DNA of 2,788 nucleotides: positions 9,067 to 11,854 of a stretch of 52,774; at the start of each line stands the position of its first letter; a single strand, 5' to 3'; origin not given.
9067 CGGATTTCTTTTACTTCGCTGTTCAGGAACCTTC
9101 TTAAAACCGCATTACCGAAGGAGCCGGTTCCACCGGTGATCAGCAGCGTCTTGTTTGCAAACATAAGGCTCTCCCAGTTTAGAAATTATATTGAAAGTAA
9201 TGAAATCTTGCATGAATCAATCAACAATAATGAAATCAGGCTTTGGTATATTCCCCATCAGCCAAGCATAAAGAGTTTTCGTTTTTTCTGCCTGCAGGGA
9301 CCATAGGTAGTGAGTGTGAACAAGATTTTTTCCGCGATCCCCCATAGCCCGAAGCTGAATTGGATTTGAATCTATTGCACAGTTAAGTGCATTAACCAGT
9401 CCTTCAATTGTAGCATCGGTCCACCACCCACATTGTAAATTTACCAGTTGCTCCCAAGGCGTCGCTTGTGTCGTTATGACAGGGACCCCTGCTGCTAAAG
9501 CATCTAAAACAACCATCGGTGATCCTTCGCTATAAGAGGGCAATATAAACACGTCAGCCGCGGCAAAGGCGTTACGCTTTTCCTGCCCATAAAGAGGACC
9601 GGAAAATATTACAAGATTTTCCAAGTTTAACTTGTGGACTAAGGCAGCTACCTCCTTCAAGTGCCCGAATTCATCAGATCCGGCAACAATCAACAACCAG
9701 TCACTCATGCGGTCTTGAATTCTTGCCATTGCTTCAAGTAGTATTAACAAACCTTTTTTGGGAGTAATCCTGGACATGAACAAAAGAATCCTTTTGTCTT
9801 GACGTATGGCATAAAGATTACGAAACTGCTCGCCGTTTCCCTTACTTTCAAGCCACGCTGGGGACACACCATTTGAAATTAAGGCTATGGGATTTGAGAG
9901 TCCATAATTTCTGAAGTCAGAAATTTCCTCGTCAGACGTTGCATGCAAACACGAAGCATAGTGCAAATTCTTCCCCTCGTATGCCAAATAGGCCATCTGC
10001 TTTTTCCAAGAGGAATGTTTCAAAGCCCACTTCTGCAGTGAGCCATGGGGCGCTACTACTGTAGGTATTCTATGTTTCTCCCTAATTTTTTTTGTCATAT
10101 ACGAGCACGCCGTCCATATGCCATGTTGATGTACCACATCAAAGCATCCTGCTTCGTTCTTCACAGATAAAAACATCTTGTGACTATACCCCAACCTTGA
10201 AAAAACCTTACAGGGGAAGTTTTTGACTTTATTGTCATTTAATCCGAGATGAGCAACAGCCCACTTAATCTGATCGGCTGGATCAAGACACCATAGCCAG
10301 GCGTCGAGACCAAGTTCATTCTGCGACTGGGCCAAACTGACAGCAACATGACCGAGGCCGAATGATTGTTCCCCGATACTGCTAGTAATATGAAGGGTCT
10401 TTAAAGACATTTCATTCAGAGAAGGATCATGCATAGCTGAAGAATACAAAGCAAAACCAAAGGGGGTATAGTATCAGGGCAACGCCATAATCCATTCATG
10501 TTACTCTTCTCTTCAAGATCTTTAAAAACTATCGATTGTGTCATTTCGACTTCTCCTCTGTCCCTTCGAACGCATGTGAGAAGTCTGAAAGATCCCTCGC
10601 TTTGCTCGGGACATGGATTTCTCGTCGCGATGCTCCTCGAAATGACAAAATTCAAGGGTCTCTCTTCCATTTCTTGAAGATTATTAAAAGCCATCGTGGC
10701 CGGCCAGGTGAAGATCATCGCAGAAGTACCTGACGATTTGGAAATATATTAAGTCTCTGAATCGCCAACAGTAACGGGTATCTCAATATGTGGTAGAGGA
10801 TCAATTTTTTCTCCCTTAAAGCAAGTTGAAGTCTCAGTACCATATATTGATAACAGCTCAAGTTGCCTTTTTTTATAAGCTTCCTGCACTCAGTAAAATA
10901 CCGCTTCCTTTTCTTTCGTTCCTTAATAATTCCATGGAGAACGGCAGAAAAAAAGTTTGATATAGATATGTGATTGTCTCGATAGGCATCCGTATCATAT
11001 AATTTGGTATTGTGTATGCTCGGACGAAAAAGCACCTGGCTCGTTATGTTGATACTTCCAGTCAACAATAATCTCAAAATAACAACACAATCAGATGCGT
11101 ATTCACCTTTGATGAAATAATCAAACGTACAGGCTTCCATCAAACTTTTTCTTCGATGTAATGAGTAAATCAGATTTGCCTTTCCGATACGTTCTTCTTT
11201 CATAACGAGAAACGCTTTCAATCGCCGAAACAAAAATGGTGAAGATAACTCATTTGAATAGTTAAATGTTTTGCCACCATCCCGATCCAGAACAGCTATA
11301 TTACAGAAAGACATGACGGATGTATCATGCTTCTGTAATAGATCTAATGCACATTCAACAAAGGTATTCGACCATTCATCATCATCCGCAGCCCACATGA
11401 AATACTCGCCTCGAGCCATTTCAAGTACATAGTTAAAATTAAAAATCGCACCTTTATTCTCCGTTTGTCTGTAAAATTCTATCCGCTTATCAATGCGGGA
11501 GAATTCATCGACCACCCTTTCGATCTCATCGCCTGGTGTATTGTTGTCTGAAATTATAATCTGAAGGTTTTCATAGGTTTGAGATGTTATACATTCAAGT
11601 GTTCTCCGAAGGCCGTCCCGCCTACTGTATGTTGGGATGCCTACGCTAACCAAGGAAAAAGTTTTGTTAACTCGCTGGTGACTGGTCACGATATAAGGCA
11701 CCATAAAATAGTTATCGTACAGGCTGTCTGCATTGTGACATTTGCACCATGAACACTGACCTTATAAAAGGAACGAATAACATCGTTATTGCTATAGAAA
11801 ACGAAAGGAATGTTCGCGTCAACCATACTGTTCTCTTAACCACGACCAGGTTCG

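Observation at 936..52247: Ten copies of a MITE-like element with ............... termini, five with perfect 5-bp target-site duplications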

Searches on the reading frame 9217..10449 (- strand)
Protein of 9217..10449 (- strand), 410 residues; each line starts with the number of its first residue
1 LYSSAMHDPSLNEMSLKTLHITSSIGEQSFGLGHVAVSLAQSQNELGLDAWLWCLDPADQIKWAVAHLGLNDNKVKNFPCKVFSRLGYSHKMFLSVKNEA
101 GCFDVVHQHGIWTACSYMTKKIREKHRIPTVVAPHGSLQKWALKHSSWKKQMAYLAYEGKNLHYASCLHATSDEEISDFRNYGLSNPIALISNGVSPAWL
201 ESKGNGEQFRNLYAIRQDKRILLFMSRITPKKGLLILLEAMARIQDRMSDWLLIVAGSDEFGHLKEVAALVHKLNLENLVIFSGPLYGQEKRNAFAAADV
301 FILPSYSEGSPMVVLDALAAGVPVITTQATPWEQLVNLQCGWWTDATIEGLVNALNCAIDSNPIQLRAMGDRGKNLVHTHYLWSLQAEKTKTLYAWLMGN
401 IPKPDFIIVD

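Call 18: search_protein_families(library=pfam, proteins=[window:9217-10449:-], max_evalue=0.001)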
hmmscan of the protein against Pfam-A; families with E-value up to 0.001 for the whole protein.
window:9217-10449:- (410 aa): 5 families
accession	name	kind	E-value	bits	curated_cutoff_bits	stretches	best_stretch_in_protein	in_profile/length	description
PF00534.26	Glycos_transf_1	-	2.3e-29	102.6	26.4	1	209-374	5-170/172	Glycosyl transferases group 1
PF13692.12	Glyco_trans_1_4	-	5.3e-25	88.8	27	1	220-357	2-138/142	Glycosyl transferases group 1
PF13579.12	Glyco_trans_4_4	-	7.9e-16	59.2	29.7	1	31-194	2-158/158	Glycosyl transferase 4-like domain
PF13439.12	Glyco_transf_4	-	3e-14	53.9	28.5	1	31-197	3-168/170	Glycosyltransferase Family 4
PF20706.3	GT4-conflict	-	1.1e-07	31.6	26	1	217-329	195-313/385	Family 4 Glycosyltransferase in conflict systems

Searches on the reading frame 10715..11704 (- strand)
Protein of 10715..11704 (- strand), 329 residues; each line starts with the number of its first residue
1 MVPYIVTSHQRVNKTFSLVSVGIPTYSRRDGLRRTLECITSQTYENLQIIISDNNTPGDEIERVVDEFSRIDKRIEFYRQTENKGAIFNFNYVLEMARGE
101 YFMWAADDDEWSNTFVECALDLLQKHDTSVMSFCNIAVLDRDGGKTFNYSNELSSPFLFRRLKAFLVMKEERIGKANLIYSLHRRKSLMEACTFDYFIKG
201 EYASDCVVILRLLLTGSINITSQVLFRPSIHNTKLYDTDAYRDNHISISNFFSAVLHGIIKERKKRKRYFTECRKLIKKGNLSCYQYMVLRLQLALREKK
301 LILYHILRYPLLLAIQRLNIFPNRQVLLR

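Call 18: search_protein_families(library=pfam, proteins=[window:10715-11704:-], max_evalue=0.001)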
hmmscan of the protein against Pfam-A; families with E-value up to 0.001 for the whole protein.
window:10715-11704:- (329 aa): 2 families
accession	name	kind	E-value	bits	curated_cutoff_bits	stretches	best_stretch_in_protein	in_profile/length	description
PF00535.33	Glycos_transf_2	-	4e-23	82.6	23.3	1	20-150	1-130/168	Glycosyl transferase family 2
PF13641.12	Glyco_tranf_2_3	-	0.0006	20.3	27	0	19-128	3-116/230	Glycosyltransferase like family 2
